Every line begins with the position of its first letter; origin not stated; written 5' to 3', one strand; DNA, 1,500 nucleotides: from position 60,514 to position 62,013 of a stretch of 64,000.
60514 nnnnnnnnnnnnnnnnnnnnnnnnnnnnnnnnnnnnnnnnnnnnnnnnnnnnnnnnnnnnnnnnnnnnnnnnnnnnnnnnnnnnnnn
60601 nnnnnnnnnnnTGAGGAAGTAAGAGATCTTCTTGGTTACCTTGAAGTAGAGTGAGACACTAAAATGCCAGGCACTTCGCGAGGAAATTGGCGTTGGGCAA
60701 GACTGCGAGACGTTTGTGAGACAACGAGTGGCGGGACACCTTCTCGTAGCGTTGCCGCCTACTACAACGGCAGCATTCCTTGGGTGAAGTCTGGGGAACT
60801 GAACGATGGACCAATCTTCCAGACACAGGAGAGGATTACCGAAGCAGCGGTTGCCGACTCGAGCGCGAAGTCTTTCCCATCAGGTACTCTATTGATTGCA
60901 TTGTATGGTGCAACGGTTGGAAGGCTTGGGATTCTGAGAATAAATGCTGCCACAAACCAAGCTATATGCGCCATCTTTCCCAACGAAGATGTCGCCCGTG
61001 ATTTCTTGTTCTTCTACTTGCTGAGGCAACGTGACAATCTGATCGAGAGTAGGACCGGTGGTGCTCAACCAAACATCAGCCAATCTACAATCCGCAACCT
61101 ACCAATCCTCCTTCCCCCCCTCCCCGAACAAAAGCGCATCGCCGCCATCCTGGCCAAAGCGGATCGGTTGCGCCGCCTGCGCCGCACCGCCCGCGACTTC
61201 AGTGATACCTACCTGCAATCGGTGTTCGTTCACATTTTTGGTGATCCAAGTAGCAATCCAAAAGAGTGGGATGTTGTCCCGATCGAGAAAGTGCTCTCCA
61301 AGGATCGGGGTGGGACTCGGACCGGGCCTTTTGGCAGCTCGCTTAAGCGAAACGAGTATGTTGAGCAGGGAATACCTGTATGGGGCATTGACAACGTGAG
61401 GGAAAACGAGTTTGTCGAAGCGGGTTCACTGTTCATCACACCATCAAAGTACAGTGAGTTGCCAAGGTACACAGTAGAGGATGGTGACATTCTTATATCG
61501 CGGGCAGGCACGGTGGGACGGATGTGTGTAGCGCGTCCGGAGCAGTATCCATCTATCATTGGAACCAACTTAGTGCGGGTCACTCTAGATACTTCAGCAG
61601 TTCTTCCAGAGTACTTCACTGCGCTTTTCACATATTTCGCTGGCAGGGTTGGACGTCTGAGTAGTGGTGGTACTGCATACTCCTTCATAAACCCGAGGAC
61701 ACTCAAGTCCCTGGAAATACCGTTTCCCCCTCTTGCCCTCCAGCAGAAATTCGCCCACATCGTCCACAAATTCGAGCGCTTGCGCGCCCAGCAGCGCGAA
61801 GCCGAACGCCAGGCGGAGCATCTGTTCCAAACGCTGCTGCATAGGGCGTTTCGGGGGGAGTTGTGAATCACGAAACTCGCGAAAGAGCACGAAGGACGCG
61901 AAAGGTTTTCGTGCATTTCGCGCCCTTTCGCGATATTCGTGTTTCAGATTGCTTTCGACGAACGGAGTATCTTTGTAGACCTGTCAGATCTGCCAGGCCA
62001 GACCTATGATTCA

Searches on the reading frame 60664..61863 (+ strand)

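Call 77: search_protein_families(library=pfam, proteins=[window:60664-61863:+], max_evalue=0.00001)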
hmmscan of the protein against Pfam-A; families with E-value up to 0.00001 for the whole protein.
window:60664-61863:+ (400 aa): 1 family
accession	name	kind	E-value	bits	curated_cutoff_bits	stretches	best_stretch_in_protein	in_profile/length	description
PF01420.25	Methylase_S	-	1.3e-38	133.3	22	2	8-168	3-154/168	Type I restriction modification DNA specificity domain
